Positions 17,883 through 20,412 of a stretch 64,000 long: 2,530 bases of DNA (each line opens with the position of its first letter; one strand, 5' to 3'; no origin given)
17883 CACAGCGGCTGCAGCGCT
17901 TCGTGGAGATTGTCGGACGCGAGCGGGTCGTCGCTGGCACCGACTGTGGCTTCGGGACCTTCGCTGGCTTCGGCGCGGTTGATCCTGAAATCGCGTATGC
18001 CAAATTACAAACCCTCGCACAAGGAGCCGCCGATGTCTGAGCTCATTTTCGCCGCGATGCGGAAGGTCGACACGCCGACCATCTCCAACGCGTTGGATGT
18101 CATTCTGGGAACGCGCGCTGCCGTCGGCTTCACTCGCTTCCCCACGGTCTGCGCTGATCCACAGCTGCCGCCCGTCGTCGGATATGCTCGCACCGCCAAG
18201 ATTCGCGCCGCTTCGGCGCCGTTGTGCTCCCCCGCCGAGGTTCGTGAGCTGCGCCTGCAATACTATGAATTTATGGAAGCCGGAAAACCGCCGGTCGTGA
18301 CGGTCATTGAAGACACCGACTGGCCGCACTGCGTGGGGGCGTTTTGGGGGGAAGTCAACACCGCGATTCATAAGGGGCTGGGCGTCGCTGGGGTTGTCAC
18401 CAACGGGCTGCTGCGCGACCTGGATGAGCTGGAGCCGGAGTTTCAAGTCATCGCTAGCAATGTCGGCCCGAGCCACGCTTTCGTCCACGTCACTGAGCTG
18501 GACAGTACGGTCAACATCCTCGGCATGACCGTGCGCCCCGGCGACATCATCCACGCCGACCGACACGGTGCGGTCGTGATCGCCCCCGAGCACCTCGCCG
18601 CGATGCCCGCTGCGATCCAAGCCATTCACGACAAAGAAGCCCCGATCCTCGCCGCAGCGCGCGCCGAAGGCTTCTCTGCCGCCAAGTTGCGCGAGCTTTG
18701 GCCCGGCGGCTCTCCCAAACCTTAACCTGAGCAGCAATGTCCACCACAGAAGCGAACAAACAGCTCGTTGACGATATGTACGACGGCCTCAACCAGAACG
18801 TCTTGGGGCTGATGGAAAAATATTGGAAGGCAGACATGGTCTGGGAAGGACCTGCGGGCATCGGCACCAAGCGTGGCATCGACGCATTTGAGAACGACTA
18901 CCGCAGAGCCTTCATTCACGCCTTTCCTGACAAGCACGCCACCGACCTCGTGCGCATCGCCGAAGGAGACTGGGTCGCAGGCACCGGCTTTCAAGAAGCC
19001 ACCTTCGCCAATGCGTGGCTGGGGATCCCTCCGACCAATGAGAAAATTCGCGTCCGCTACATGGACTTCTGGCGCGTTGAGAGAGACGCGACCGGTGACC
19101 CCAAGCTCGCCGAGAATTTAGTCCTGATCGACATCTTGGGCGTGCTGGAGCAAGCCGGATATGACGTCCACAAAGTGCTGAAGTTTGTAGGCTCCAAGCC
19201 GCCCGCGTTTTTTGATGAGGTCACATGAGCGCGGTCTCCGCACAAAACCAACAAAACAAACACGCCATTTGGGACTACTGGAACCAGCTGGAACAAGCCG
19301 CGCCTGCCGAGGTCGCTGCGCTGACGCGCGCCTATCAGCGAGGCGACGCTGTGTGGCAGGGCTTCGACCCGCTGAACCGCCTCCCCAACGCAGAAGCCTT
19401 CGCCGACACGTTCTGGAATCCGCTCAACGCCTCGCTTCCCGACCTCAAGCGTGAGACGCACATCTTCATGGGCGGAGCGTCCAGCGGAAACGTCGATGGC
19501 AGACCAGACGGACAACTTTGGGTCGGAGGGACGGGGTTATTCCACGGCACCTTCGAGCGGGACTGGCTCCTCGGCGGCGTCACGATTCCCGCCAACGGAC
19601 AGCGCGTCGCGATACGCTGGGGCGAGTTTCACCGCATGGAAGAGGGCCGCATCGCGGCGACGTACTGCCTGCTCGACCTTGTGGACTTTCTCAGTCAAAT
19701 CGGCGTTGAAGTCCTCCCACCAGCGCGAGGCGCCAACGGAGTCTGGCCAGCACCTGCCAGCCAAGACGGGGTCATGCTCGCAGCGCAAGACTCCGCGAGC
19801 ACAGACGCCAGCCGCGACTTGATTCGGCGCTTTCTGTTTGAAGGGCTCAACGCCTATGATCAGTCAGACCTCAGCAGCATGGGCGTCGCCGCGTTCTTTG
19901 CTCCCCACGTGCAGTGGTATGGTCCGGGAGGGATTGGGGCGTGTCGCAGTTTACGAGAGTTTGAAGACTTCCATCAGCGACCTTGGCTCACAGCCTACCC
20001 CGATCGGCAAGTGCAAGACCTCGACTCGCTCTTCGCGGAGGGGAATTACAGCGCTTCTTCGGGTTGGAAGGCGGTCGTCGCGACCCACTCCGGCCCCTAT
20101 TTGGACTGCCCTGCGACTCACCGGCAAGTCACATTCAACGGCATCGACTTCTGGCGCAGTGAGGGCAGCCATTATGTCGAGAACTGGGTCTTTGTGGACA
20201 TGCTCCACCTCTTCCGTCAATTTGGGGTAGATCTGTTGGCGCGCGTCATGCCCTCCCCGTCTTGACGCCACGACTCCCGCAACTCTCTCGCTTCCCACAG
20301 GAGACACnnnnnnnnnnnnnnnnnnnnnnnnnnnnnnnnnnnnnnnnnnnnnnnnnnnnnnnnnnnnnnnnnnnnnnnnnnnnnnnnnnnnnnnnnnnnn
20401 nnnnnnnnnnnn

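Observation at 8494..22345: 13-gene uncharacterised catabolic cluster with seven SnoaL/NTF2 domains, a MetE-like Zn enzyme, a HisD-like dehydrogenase and an RraA-like aldolase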

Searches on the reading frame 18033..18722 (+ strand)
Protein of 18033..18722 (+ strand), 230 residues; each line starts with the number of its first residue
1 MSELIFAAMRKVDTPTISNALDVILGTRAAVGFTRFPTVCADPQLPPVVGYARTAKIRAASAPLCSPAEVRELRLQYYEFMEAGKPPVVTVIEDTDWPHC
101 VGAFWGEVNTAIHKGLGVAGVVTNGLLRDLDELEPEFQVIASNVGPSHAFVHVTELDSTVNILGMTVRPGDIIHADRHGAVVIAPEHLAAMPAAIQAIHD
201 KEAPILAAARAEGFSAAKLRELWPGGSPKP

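Call 5: search_protein_families(library=pfam, proteins=[window:18033-18722:+], max_evalue=0.01)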
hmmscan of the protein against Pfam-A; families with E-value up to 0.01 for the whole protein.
window:18033-18722:+ (230 aa): 1 family
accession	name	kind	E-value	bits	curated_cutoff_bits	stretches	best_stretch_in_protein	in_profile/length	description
PF03737.21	RraA-like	-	1.9e-20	74.1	24.5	1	14-182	1-152/152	Aldolase/RraA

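Call 6: search_protein_families(library=ncbifam, proteins=[window:18033-18722:+], max_evalue=0.001)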
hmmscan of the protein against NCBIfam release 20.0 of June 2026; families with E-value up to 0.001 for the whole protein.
window:18033-18722:+ (230 aa): 9 families
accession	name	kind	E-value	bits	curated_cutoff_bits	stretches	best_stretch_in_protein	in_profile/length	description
NF006093.0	PRK08245.1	subfamily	2.2e-13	50.2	208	1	6-191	11-192/240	hypothetical protein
NF004850.0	PRK06201.1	subfamily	2.5e-13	50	231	1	99-213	91-207/222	hypothetical protein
NF005442.0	PRK07028.1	equivalog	1.5e-11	43.6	593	1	102-191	302-393/430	bifunctional hexulose-6-phosphate synthase/ribonuclease regulator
NF006731.0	PRK09262.1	equivalog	1.9e-07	30.8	179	1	99-202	92-197/229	4-carboxy-4-hydroxy-2-oxoadipate aldolase/oxaloacetate decarboxylase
NF009399.0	PRK12764.1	equivalog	3.1e-07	29.8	444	1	114-202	372-462/501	fumarylacetoacetate hydrolase family protein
NF006875.0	PRK09372.1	equivalog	7.2e-07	29.1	136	1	115-184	84-155/161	ribonuclease E activity regulator RraA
TIGR02798.1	ligK_PcmE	equivalog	1.4e-06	28.1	304.5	1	99-202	86-191/222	4-carboxy-4-hydroxy-2-oxoadipate aldolase/oxaloacetate decarboxylase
TIGR01935.1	NOT-MenG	subfamily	2.1e-05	24.4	123.8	1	110-182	75-149/150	RraA family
NF009134.0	PRK12487.1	equivalog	0.00037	20.3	196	1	117-187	86-157/161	putative 4-hydroxy-4-methyl-2-oxoglutarate aldolase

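Call 32: search_solved_structures(query=window:18033-18722:+, max_evalue=0.001)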
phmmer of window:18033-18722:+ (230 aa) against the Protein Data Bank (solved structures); distinct sequences matched with E-value up to 0.001: 1.
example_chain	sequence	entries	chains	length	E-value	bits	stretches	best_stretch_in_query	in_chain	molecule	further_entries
3k4i_A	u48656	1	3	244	1.2e-05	28.4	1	100-209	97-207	uncharacterized protein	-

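Call 74: search_solved_structures(query=window:18033-18722:+, max_evalue=5, show_alignments=3)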
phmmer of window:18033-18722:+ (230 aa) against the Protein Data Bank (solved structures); distinct sequences matched with E-value up to 5: 10.
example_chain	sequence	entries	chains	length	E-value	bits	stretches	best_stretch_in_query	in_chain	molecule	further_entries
3k4i_A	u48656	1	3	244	1.2e-05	28.4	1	100-209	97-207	uncharacterized protein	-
3noj_A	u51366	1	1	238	0.0021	21.1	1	81-221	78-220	4-carboxy-4-hydroxy-2-oxoadipate aldolase/oxaloacetate decarboxylase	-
1j3l_A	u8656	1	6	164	0.0024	20.9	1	117-186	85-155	Demethylmenaquinone Methyltransferase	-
3c8o_A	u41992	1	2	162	0.0026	20.8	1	117-188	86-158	Regulator of ribonuclease activity A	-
5ir2_A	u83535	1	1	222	0.023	17.7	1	93-189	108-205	Cellulase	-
5x15_A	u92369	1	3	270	0.099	15.6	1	80-184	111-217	Putative transferase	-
1nxj_A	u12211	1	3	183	0.14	15.2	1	103-183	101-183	Probable S-adenosylmethionine:2-demethylmenaquinone methyltransferase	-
1q5x_A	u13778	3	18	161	0.47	13.4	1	120-182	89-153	REGULATOR OF RNASE E ACTIVITY A | REGULATOR OF RIBONUCLEASE ACTIVITY A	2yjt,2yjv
8phn_A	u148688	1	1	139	0.56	13.2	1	30-75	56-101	histidine kinase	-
3ew7_A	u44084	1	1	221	1.4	11.9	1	128-174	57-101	Lmo0794 protein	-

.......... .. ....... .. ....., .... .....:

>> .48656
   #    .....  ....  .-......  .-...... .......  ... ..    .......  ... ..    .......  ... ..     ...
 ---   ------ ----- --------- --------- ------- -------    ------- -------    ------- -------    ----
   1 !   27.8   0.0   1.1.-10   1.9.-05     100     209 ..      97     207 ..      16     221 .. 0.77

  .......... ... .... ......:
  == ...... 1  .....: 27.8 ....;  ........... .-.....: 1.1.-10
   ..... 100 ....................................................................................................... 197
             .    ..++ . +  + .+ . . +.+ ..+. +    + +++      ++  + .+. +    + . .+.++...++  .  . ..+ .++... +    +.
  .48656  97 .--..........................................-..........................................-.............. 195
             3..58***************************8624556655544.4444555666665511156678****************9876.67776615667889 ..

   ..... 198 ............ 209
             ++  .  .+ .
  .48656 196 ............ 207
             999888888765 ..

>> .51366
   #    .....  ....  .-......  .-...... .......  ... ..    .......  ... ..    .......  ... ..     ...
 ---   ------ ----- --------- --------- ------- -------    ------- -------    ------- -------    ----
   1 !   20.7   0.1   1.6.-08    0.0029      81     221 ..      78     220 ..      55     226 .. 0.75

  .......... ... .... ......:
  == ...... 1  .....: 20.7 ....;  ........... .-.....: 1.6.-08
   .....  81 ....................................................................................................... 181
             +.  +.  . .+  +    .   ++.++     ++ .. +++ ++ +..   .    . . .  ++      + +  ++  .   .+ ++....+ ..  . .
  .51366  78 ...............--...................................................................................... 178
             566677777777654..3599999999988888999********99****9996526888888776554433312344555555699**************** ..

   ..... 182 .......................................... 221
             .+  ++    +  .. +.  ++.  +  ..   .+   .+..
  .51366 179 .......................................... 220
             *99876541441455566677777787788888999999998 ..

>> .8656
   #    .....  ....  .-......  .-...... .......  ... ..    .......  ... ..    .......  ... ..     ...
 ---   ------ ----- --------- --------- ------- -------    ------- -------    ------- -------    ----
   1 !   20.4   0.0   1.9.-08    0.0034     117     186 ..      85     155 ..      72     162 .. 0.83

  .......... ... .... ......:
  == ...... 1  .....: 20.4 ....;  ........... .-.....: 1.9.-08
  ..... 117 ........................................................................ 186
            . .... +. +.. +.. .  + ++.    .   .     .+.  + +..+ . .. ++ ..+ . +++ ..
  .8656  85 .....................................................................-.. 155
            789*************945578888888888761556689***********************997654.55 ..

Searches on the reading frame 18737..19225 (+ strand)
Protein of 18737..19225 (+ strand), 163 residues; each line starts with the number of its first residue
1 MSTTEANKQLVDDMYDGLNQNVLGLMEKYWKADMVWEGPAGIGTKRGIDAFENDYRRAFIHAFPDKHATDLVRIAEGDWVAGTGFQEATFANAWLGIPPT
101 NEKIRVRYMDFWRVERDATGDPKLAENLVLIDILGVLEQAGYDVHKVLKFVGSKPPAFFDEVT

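Call 5: search_protein_families(library=pfam, proteins=[window:18737-19225:+], max_evalue=0.01)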
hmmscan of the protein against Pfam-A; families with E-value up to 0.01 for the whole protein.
window:18737-19225:+ (163 aa): 2 families
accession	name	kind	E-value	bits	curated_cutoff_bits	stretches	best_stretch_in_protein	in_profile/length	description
PF07366.18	SnoaL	-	4e-15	56.2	28.4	1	11-139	3-125/126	SnoaL-like polyketide cyclase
PF12680.13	SnoaL_2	-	3.2e-13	50.6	27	1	11-117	1-96/102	SnoaL-like domain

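Call 6: search_protein_families(library=ncbifam, proteins=[window:18737-19225:+], max_evalue=0.001)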
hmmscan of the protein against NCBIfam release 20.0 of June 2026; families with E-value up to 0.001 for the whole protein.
window:18737-19225:+ (163 aa): 0 families

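Call 88: predict_structure(alignment_id=A3)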
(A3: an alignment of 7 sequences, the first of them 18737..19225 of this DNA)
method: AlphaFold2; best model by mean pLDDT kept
length: 163 residues; sequences in the alignment: 7
mean_pLDDT: 81.9   pTM: 0.71
mean pLDDT of the five models: 81.9, 81.5, 81.3, 79.4, 78.7
residues with pLDDT >= 90: 59; 70-90: 75; 50-70: 25; < 50: 4
segments of 3 or more residues with pLDDT < 50: none
pLDDT, mean of each block of 10 residues (from residue 1): 89 79 75 80 70 81 89 93 93 87 92 93 90 86 69 56 47
secondary structure, 60 per line:
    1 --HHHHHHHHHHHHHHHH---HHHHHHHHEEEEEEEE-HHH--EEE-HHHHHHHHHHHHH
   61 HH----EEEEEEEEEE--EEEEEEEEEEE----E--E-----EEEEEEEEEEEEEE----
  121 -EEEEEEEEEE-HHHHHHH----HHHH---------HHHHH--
elements in order: H3-18 H22-29 E30-37 E44-46 H48-62 E67-76 E79-89 E103-116 E122-131 H133-139 H144-147 H157-161

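Call 90: fold_search(model_id=the predicted structure, library=pdb)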
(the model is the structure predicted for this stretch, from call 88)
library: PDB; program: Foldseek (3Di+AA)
matches with E <= 10: 1057; with E <= 0.001: 175
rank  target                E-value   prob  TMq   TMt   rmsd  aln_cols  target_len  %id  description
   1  2gex_A                5.8e-09  1.00  0.66  0.72   4.5       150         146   23  Crystal structure of SnoaL2 a putative hydroxylase from Streptomyces nogalater (released 2006-07-18)
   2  8r2b_B                9.0e-09  1.00  0.67  0.82   2.9       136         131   23  X-ray crystallographic structure of SnoaL2 in complex with the polyketide substrate (released 2024-08-07)
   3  8r2b_A                9.5e-09  1.00  0.66  0.81   2.9       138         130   22  X-ray crystallographic structure of SnoaL2 in complex with the polyketide substrate (released 2024-08-07)
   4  8kaa_A                1.1e-08  1.00  0.61  0.75   3.5       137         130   24  Crystal Structure of ChaU a ester cyclase from Streptomyces chartreusis (released 2024-08-07)
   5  8r2e_B                1.5e-08  1.00  0.66  0.82   2.9       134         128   23  X-ray crystallographic structure of SnoaL2 in complex with the polyketide reaction product (released 2024-08-07)
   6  2gey_A                1.9e-08  1.00  0.67  0.70   4.5       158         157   21  Crystal Structure of AclR a putative hydroxylase from Streptomyces galilaeus (released 2006-07-18)
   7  8r20_A                2.0e-08  1.00  0.67  0.77   3.1       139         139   25  X-ray crystallographic structure of KstA15, polyketide biosynthesis enzyme (released 2024-08-07)
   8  6hnn_A                2.4e-08  1.00  0.68  0.77   3.0       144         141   20  Crystal structure of wild-type IdmH, a putative polyketide cyclase from Streptomyces antibioticus (released 2019-11-06)
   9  8kaa_B                2.7e-08  1.00  0.64  0.76   3.4       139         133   24  Crystal Structure of ChaU a ester cyclase from Streptomyces chartreusis (released 2024-08-07)
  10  6hnn_F                2.7e-08  1.00  0.66  0.77   3.0       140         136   20  Crystal structure of wild-type IdmH, a putative polyketide cyclase from Streptomyces antibioticus (released 2019-11-06)
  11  2gey_B                2.9e-08  1.00  0.67  0.80   3.1       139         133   22  Crystal Structure of AclR a putative hydroxylase from Streptomyces galilaeus (released 2006-07-18)
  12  6hnn_B                4.4e-08  1.00  0.67  0.78   3.0       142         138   20  Crystal structure of wild-type IdmH, a putative polyketide cyclase from Streptomyces antibioticus (released 2019-11-06)
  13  2gey_C                5.0e-08  1.00  0.67  0.73   4.8       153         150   24  Crystal Structure of AclR a putative hydroxylase from Streptomyces galilaeus (released 2006-07-18)
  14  8r2e_A                5.6e-08  1.00  0.66  0.81   2.8       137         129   23  X-ray crystallographic structure of SnoaL2 in complex with the polyketide reaction product (released 2024-08-07)
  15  6hnn_D                6.8e-08  1.00  0.68  0.78   2.9       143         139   20  Crystal structure of wild-type IdmH, a putative polyketide cyclase from Streptomyces antibioticus (released 2019-11-06)
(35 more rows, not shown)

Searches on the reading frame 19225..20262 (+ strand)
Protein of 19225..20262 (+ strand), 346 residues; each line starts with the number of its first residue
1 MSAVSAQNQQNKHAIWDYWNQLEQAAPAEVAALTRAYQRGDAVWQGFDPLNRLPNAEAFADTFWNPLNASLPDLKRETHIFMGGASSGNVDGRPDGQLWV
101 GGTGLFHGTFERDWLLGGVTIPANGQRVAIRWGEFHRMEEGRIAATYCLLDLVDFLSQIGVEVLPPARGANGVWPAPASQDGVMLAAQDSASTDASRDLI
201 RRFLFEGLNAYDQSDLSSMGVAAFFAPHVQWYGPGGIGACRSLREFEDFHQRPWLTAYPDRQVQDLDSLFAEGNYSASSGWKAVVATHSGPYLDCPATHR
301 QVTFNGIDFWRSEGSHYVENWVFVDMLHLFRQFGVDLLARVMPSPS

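Call 5: search_protein_families(library=pfam, proteins=[window:19225-20262:+], max_evalue=0.01)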
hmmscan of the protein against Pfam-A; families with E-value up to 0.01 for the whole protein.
window:19225-20262:+ (346 aa): 2 families
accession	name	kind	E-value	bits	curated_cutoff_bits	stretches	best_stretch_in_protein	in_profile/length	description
PF07366.18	SnoaL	-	2.4e-17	63.4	28.4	1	220-332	18-125/126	SnoaL-like polyketide cyclase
PF12680.13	SnoaL_2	-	1.2e-12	48.8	27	1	210-314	7-96/102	SnoaL-like domain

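Call 6: search_protein_families(library=ncbifam, proteins=[window:19225-20262:+], max_evalue=0.001)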
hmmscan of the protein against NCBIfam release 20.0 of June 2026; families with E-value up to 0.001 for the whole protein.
window:19225-20262:+ (346 aa): 1 family
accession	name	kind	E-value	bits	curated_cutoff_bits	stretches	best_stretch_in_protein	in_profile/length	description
TIGR02096.1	TIGR02096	subfamily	5.1e-07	30.1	97.1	0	120-160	89-129/129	ketosteroid isomerase-related protein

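Call 16: search_solved_structures(query=window:19225-20262:+, max_evalue=0.01)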
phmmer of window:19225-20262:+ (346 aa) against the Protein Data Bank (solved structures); distinct sequences matched with E-value up to 0.01: 4.
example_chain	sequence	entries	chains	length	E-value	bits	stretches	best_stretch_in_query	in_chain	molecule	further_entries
8kaa_A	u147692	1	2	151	1.6e-06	30.7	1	207-332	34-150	ester cyclase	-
8ysb_A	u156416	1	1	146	1.8e-05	27.2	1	208-335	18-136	Predicted ester cyclase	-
3f9s_A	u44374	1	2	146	0.0012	21.2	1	254-333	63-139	putative polyketide cyclase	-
5x7l_A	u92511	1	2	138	0.0033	19.7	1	252-335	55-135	TsrD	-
